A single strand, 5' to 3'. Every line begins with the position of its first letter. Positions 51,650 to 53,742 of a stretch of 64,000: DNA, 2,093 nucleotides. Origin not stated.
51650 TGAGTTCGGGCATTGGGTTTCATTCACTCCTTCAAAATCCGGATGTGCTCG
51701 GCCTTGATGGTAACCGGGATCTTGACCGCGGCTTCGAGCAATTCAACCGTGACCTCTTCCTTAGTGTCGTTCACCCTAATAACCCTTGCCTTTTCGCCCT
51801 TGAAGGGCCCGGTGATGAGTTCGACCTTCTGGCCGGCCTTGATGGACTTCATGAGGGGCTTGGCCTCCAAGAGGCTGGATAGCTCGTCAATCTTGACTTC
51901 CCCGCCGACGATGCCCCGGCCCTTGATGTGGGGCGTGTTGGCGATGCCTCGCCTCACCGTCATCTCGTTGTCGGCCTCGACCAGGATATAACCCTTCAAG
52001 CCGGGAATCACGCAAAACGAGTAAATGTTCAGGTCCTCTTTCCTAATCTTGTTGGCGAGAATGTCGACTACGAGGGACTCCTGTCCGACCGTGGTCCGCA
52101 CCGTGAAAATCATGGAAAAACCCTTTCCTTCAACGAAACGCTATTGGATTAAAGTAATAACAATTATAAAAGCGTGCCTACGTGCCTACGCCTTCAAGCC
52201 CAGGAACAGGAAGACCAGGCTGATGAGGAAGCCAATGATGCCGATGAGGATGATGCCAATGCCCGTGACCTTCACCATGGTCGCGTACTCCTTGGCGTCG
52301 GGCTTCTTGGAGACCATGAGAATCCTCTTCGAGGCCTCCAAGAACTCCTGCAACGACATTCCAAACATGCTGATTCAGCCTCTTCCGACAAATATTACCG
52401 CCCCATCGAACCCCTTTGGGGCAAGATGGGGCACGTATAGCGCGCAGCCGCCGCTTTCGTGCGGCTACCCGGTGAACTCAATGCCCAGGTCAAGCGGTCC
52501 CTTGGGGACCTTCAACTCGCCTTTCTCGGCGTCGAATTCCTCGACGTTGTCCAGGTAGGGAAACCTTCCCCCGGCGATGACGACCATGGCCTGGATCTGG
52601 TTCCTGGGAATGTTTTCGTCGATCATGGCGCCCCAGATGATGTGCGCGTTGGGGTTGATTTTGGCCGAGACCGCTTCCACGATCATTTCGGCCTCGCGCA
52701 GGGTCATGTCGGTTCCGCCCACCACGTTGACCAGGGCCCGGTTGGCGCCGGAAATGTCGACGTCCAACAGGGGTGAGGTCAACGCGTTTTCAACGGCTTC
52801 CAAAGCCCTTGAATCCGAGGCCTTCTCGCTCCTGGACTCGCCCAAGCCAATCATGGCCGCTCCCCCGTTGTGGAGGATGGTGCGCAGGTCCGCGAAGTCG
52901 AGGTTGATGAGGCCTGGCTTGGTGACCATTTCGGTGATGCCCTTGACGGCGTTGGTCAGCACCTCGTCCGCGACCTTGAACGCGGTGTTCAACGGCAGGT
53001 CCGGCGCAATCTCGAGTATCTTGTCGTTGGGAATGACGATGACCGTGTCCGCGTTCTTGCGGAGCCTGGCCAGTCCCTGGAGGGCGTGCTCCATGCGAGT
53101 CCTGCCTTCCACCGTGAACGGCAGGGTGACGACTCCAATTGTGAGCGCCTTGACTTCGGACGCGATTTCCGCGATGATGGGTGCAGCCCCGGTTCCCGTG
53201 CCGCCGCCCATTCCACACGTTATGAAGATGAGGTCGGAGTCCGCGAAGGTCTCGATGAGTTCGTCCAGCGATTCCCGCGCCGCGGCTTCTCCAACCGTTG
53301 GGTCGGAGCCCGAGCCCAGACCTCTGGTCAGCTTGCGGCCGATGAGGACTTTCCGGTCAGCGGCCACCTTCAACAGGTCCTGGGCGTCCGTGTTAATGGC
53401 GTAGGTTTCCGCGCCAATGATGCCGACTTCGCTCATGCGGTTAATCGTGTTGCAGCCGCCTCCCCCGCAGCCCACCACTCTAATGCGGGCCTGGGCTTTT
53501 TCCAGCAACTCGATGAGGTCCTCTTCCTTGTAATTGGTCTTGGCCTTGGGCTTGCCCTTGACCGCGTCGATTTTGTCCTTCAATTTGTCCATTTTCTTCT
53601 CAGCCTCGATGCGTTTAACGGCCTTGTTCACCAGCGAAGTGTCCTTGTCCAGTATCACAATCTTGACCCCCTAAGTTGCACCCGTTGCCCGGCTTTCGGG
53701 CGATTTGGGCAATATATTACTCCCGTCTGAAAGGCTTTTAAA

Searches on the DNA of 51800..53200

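Call 38: search_rna_families(source=window, start=51800, end=53200, threshold=evalue, max_evalue=1)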
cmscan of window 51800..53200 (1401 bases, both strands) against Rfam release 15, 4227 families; matches with E-value up to 1: 0.
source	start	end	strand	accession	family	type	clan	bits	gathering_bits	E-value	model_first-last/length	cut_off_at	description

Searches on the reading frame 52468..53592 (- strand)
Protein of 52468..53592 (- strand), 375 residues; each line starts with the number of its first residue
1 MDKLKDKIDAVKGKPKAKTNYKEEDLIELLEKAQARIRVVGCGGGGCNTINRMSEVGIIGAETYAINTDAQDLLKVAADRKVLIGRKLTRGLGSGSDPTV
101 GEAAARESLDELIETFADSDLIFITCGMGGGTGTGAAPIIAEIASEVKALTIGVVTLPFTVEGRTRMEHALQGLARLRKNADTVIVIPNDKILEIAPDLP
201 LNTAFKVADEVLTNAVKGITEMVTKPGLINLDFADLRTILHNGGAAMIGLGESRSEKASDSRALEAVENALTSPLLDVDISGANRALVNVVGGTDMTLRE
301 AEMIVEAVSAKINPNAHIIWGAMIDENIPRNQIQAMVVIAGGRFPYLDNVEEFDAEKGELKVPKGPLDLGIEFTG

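Call 62: find_homologous_proteins(query=window:52468-53592:-, max_evalue=1e-60)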
Query window:52468-53592:- (375 aa): 7992 proteins with E <= 1e-60 among 8000 candidates; the best 120 are listed.
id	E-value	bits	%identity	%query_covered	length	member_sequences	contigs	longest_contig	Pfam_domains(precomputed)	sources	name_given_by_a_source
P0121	1.1e-236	803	100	100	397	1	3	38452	PF00091.32,PF12327.14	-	-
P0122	1.1e-236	803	100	100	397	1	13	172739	PF00091.32,PF12327.14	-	-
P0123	7.2e-236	800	100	100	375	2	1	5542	PF00091.32,PF12327.14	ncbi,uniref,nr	ncbi:MAG TPA: cell division protein FtsZ [Candidatus Diapherotrites archaeon]|uniref:Cell division p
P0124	3.7e-222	755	93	98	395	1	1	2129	PF00091.32,PF12327.14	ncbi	-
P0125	3.8e-219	745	92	98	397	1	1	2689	PF00091.32,PF12327.14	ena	-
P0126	6.2e-218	741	92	98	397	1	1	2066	PF00091.32,PF12327.14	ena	-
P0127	3.6e-217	739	92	98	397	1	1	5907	PF00091.32,PF12327.14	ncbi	-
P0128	1.3e-185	635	82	97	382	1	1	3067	PF00091.32,PF12327.14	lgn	-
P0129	1.4e-179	615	81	94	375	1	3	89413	PF00091.32,PF12327.14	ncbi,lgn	-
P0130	5.9e-178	610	78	97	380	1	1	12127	PF00091.32,PF12327.14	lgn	-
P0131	9.0e-177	606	78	96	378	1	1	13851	PF00091.32,PF12327.14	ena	-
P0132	2.1e-175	601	79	96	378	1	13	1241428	PF00091.32,PF12327.14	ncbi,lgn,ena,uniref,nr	ncbi:MAG: cell division protein FtsZ [Candidatus Diapherotrites archaeon]|uniref:Cell division prote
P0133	2.1e-175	601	79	96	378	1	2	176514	PF00091.32,PF12327.14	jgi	-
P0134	5.0e-175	600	81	94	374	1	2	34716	PF00091.32,PF12327.14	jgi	-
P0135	4.6e-174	597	77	98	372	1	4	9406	PF00091.32,PF12327.14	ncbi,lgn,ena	-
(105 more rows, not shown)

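Call 63: find_encoding_contigs(protein=P0127, flank=5000, max_places=1)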
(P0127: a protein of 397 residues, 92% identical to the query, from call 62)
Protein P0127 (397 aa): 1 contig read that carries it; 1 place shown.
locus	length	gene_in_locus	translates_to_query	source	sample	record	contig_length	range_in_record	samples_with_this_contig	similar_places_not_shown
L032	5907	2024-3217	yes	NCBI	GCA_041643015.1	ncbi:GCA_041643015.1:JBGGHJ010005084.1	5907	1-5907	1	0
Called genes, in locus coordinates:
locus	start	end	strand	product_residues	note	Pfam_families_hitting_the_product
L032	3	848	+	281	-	?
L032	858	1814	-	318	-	PF01008:IF-2B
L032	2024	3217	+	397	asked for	PF00091:Tubulin, PF12327:FtsZ_C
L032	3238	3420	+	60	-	PF00584:SecE (weak)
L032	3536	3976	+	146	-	PF03439:Spt5-NGN, PF00467:KOW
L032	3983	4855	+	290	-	PF03946:Ribosomal_L11_N, PF00298:Ribosomal_L11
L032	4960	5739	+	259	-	PF00687:Ribosomal_L1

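Call 64: find_encoding_contigs(protein=P0128, flank=5000, max_places=1)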
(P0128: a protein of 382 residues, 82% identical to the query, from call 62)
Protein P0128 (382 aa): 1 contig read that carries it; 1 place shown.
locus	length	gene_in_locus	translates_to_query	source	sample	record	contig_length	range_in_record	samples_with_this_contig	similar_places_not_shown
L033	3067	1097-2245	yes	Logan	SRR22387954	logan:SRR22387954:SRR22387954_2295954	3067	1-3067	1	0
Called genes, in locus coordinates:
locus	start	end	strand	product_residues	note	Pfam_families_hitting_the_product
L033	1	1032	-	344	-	?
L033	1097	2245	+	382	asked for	PF00091:Tubulin, PF12327:FtsZ_C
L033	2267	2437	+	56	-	-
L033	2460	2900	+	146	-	PF03439:Spt5-NGN, PF00467:KOW (weak)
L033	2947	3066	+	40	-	?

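Call 65: find_encoding_contigs(protein=P0129, flank=10000, max_places=1)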
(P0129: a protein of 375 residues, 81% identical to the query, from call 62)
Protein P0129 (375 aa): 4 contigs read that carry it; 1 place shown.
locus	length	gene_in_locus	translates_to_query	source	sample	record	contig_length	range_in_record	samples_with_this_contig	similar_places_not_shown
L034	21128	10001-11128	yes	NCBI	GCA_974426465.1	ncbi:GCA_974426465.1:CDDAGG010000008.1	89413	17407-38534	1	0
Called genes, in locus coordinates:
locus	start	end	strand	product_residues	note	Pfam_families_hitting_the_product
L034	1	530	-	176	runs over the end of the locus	PF18306:LDcluster4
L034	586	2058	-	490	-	PF02310:B12-binding, PF04055:Radical_SAM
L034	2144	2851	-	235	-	PF00215:OMPdecase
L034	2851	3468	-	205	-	PF00156:Pribosyltran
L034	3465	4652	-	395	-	PF01979:Amidohydro_1, PF12890:DHOase, PF07969:Amidohydro_3 (weak)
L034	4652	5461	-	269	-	PF10418:DHODB_Fe-S_bind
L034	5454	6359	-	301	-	PF01180:DHO_dh, PF01207:Dus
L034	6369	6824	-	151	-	PF01948:PyrI, PF02748:PyrI_C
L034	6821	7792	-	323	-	PF02729:OTCace_N, PF00185:OTCace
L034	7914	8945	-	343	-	-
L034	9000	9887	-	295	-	PF13793:Pribosyltran_N, PF24390:PRTase-CE (weak), PF00156:Pribosyltran, PF14572:Pribosyl_synth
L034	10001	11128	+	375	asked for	PF00091:Tubulin, PF12327:FtsZ_C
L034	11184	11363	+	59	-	PF00584:SecE (weak)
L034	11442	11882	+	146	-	PF03439:Spt5-NGN, PF00467:KOW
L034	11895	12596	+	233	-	PF03946:Ribosomal_L11_N, PF00298:Ribosomal_L11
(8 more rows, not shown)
